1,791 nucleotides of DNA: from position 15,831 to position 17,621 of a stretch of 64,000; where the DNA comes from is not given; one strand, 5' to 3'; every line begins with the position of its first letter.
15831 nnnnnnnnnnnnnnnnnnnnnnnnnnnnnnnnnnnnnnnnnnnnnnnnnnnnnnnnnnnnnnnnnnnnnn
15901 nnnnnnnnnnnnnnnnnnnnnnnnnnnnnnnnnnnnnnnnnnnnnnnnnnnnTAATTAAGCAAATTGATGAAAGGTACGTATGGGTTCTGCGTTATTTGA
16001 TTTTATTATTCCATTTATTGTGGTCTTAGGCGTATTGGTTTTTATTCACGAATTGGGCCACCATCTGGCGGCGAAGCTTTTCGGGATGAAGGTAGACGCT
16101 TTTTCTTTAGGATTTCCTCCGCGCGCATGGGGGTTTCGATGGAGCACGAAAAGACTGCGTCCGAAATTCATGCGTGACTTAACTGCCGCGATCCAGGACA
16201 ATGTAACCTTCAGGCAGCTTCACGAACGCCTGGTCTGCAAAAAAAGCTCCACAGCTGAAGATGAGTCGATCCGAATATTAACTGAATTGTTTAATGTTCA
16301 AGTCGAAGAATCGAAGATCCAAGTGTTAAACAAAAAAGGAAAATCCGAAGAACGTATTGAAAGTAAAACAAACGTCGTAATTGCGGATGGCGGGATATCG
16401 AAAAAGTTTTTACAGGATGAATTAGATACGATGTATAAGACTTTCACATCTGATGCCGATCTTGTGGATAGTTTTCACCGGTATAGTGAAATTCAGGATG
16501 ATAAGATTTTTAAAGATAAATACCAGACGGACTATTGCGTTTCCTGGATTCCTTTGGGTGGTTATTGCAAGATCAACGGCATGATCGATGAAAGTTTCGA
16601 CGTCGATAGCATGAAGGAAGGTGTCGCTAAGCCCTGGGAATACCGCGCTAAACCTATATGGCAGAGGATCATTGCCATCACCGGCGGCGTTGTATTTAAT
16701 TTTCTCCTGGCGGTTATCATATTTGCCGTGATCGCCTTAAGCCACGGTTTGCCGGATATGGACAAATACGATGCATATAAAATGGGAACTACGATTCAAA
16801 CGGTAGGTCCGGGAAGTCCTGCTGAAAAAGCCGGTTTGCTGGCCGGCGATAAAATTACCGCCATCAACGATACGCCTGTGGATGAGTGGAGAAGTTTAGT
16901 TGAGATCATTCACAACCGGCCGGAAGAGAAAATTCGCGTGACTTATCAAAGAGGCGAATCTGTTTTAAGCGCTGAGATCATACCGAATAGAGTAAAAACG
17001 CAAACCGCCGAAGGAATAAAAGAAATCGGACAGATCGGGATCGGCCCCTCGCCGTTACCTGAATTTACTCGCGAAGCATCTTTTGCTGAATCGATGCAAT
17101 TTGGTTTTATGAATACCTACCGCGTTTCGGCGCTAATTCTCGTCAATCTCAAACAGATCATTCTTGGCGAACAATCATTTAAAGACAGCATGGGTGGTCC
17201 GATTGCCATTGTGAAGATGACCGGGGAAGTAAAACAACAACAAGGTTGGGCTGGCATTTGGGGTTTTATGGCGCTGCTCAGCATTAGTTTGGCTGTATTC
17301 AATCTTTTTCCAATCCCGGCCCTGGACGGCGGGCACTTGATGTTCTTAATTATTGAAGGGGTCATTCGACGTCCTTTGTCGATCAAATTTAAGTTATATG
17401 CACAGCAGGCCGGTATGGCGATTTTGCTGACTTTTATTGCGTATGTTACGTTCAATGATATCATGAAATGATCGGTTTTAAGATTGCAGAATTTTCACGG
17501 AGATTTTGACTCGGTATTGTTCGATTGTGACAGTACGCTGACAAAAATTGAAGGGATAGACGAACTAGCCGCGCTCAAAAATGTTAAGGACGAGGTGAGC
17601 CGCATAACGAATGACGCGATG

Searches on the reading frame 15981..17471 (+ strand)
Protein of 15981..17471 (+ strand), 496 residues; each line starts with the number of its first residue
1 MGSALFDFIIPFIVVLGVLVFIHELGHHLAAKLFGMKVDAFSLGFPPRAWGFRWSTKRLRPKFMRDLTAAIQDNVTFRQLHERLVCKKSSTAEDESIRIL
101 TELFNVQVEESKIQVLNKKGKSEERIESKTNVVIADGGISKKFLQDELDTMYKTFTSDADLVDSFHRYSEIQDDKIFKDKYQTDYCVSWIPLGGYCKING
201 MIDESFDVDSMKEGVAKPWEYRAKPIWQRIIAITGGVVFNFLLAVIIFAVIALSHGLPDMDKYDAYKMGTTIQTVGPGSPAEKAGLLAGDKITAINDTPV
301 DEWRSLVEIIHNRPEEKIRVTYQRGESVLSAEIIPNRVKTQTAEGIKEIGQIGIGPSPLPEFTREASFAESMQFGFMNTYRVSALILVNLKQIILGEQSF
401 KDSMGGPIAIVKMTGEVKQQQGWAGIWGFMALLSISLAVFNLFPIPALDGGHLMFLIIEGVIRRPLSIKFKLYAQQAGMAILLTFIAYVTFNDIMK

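Call 41: find_encoding_contigs(protein=window:15981-17471:+, flank=10000, max_places=1)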
Protein window:15981-17471:+ (496 aa): 1 contig read that carries it; 1 place shown.
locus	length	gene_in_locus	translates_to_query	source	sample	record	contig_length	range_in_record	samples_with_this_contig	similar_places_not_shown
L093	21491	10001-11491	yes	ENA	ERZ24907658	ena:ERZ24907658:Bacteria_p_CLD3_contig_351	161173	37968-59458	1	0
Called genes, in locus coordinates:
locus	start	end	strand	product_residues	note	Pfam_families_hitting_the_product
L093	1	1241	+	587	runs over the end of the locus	PF13432:TPR_16 (weak), PF14559:TPR_19, PF14559:TPR_19 (weak), PF13414:TPR_11 (weak), PF23914:TPR_CcmH_CycH (weak), PF13181:TPR_8 (weak), PF13424:TPR_12 (weak), PF13432:TPR_16, +13 more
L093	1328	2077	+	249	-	PF01618:MotA_ExbB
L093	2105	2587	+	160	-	PF02472:ExbD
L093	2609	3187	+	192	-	PF02472:ExbD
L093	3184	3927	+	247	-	PF03544:TonB_C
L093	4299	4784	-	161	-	PF11188:DUF2975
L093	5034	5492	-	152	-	PF27746:Small_heat_shock_put (weak), PF00011:HSP20, PF17886:ArsA_HSP20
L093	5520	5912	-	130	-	PF00011:HSP20, PF17886:ArsA_HSP20 (weak)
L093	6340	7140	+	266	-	PF00596:Aldolase_II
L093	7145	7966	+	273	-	PF01553:Acyltransferase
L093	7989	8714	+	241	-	PF00483:NTP_transferase, PF12804:NTP_transf_3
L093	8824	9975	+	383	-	PF02670:DXP_reductoisom, PF08436:DXP_redisom_C, PF13288:DXPR_C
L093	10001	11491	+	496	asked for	PF02163:Peptidase_M50, PF00595:PDZ (weak), PF13180:PDZ_2, PF17820:PDZ_6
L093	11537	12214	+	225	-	PF00702:Hydrolase, PF12710:HAD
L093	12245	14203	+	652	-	PF03783:CsgG, PF13432:TPR_16 (weak), PF21033:RMD1-3 (weak), PF00515:TPR_1 (weak), PF07719:TPR_2 (weak), PF13431:TPR_17 (weak), PF13431:TPR_17 (weak), PF13414:TPR_11, +19 more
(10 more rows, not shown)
